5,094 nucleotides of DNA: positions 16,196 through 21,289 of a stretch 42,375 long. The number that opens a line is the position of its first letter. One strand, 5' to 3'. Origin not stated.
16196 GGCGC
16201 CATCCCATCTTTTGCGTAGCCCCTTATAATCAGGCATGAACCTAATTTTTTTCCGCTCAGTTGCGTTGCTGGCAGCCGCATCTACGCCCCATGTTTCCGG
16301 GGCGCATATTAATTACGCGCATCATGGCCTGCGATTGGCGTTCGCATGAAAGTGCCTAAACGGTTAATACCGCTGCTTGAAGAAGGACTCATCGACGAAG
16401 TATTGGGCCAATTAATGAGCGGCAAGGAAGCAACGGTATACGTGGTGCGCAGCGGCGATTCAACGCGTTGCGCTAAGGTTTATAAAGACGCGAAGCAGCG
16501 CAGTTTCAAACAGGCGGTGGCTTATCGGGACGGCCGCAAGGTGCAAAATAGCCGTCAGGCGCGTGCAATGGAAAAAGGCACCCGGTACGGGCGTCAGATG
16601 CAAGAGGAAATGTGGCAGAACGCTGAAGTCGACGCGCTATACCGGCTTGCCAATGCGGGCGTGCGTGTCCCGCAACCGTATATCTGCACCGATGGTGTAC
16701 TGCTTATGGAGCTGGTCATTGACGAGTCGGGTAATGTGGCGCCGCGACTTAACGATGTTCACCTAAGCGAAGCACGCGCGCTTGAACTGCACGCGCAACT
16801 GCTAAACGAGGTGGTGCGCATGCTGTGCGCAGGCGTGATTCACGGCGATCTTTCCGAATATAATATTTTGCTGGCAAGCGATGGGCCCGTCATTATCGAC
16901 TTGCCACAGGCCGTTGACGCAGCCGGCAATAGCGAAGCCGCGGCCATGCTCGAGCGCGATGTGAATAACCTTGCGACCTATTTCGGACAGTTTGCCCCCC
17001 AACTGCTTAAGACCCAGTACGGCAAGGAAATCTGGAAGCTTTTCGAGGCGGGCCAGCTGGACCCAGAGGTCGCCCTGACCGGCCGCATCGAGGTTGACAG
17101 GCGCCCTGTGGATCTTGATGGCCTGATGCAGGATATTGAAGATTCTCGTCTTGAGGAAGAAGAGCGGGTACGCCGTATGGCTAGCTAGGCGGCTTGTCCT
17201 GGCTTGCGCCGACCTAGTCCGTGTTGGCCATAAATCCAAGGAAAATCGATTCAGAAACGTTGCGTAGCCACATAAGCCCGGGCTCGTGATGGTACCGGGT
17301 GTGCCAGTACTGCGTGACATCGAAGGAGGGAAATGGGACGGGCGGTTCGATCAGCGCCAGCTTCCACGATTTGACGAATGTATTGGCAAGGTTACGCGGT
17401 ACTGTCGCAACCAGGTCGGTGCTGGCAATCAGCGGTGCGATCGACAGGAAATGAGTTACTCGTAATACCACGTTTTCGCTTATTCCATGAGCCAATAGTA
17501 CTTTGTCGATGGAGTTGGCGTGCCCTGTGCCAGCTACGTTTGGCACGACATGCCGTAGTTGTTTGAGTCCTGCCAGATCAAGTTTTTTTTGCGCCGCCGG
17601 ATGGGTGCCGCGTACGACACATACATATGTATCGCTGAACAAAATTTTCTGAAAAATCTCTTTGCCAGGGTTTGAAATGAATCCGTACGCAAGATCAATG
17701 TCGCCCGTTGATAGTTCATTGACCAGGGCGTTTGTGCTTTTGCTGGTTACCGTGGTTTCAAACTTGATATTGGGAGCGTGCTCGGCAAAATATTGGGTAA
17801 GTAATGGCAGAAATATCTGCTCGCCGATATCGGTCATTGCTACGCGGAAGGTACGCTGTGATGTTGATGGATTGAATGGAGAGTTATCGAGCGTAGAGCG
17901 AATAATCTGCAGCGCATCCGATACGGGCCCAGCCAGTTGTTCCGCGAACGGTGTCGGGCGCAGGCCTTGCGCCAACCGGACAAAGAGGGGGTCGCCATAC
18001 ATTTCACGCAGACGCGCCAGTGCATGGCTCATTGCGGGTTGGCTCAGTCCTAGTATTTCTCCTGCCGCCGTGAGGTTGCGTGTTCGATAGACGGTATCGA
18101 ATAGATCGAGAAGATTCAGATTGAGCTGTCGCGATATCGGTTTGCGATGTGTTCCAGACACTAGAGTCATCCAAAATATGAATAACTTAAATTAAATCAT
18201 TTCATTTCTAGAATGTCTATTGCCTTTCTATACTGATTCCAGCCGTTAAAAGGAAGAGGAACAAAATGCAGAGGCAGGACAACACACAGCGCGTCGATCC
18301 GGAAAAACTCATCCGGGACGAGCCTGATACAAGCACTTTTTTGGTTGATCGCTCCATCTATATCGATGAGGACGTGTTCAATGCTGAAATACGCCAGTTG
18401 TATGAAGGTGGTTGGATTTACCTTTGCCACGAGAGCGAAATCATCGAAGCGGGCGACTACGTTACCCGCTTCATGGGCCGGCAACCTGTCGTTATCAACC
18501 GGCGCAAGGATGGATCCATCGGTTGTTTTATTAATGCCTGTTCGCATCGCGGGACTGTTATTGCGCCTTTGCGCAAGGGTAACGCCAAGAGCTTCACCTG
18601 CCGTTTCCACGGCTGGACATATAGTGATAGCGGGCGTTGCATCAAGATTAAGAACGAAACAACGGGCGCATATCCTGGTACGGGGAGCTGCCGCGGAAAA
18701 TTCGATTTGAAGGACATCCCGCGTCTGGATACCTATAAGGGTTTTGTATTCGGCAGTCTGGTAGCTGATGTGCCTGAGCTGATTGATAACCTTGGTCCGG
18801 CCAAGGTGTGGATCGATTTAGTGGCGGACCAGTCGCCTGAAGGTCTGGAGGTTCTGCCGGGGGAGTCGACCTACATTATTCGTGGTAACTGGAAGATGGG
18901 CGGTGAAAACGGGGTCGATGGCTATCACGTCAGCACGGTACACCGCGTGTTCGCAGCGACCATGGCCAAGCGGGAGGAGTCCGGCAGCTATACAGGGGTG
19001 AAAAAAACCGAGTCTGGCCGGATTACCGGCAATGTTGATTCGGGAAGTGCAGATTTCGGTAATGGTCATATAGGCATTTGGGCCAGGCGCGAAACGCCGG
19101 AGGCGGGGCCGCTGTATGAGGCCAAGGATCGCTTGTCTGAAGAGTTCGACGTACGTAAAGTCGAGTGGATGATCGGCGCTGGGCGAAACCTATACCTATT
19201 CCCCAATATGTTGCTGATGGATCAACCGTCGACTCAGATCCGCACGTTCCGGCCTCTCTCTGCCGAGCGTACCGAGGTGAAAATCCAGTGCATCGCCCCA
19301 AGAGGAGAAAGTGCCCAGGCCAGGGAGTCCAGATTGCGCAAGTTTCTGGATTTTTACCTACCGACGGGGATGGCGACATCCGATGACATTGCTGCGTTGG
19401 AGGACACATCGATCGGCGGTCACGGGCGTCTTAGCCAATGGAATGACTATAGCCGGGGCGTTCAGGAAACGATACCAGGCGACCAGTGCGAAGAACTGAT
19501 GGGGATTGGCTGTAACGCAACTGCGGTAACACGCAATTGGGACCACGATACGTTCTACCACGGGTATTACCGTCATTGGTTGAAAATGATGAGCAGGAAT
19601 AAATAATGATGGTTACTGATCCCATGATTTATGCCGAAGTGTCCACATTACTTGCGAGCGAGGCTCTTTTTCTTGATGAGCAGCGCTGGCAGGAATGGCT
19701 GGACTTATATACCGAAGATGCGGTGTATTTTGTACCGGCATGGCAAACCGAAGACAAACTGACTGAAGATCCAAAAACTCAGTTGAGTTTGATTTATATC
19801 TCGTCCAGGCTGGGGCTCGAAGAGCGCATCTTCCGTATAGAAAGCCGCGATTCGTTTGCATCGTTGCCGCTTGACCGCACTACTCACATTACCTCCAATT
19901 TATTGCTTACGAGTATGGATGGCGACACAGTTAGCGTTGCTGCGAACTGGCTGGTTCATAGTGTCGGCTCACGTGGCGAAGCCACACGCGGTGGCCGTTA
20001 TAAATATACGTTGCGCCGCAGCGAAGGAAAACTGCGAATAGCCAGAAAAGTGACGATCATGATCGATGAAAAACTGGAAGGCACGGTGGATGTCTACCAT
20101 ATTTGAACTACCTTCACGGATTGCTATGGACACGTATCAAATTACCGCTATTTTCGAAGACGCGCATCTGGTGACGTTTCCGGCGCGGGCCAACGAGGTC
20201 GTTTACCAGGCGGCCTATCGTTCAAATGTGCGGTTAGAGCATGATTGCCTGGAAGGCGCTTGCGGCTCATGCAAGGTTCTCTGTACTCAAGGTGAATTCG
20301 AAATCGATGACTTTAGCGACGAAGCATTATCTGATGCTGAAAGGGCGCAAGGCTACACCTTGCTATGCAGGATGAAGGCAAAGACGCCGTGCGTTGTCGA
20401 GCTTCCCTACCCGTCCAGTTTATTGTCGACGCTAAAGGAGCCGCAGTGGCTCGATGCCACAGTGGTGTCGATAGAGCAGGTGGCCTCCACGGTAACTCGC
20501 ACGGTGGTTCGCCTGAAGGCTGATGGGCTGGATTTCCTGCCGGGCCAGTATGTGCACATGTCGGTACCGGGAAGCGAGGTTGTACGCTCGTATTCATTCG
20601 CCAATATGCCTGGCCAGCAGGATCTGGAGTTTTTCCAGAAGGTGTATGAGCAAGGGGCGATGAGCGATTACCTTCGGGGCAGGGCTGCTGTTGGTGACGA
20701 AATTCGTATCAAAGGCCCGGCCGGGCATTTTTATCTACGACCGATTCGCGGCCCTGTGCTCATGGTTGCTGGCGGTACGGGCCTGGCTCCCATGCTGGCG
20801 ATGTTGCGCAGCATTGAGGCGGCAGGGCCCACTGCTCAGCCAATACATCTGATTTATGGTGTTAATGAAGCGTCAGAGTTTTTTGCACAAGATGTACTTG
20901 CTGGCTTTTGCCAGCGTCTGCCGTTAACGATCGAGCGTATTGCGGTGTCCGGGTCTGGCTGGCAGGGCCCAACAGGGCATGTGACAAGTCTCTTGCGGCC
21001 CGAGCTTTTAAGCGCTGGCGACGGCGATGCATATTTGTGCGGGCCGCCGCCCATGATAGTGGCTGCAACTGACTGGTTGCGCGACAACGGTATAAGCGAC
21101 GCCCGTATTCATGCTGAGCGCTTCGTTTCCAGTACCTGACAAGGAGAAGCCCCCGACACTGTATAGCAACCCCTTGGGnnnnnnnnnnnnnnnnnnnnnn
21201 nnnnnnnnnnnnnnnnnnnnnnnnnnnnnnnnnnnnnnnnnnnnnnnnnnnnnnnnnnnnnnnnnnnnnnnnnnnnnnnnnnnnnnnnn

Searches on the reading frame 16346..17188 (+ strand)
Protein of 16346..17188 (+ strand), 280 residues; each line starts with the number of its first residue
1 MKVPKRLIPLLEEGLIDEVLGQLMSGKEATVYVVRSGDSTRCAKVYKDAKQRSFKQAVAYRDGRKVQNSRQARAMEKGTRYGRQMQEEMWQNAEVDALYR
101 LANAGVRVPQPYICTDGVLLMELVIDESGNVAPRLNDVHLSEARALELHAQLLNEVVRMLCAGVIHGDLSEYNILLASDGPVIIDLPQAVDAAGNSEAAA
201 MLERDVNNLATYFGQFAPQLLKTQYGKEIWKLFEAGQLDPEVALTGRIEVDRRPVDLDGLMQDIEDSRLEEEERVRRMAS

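Call 10: search_protein_families(library=pfam, proteins=[window:16346-17188:+])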
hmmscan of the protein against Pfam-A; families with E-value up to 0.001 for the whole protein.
window:16346-17188:+ (280 aa): 3 families
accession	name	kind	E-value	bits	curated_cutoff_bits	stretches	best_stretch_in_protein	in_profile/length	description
PF01163.29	RIO1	-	3.3e-42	144.7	22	1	31-219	2-180/187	RIO domain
PF01636.29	APH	-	3.2e-05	24.3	23.2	0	136-186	144-194/239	Phosphotransferase enzyme family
PF19974.5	TCAD9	-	5e-05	23.1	40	1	147-188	285-323/429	Ternary complex associated domain 9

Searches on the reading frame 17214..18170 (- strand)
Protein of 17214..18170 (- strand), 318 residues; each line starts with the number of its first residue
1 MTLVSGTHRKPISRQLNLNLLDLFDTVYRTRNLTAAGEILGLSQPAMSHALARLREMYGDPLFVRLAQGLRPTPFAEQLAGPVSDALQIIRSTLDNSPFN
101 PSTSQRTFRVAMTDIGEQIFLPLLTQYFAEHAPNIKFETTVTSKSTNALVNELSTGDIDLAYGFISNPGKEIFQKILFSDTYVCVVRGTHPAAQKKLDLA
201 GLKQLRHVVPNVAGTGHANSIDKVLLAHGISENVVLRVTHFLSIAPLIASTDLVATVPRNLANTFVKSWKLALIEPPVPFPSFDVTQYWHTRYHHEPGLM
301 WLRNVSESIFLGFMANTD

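Call 10: search_protein_families(library=pfam, proteins=[window:17214-18170:-])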
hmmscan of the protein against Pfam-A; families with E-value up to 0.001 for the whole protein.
window:17214-18170:- (318 aa): 2 families
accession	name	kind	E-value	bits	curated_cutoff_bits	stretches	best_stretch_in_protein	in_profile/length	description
PF03466.25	LysR_substrate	-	4.4e-24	85.5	28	1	104-304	4-202/209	LysR substrate binding domain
PF00126.33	HTH_1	-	6.8e-18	64.8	26.6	1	18-77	1-60/60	Bacterial regulatory helix-turn-helix protein, lysR family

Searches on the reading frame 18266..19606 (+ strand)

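Call 10: search_protein_families(library=pfam, proteins=[window:18266-19606:+])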
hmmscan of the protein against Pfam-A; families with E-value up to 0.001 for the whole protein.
window:18266-19606:+ (446 aa): 2 families
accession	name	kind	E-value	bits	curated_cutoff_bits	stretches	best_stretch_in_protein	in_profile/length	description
PF00355.32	Rieske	-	5e-18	65.2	20.3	1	50-132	2-82/88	Rieske [2Fe-2S] domain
PF00848.25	Ring_hydroxyl_A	-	1.3e-14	55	24.9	1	202-388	11-180/208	Ring hydroxylating alpha subunit (catalytic domain)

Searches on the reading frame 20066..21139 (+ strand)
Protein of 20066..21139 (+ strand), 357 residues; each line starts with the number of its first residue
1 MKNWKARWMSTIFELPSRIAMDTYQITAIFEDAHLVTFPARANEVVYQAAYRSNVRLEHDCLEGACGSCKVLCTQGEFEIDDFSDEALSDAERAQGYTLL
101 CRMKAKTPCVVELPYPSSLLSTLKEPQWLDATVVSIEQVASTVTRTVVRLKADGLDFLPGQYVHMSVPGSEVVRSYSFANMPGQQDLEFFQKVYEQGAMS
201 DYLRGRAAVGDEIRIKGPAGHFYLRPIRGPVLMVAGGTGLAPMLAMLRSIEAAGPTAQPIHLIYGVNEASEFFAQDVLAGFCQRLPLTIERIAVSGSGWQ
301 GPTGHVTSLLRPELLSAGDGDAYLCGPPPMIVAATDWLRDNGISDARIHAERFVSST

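Call 10: search_protein_families(library=pfam, proteins=[window:20066-21139:+])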
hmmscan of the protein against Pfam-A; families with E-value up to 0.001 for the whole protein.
window:20066-21139:+ (357 aa): 3 families
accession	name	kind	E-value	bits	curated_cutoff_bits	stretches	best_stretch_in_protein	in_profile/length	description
PF00175.26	NAD_binding_1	-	1.3e-16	61.6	22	1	233-334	1-107/109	Oxidoreductase NAD-binding domain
PF00970.30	FAD_binding_6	-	5.2e-16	59.2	21.1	1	131-223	2-99/99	Oxidoreductase FAD-binding domain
PF00111.32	Fer2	-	4.2e-12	46.3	21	1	34-106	6-77/77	2Fe-2S iron-sulfur cluster binding domain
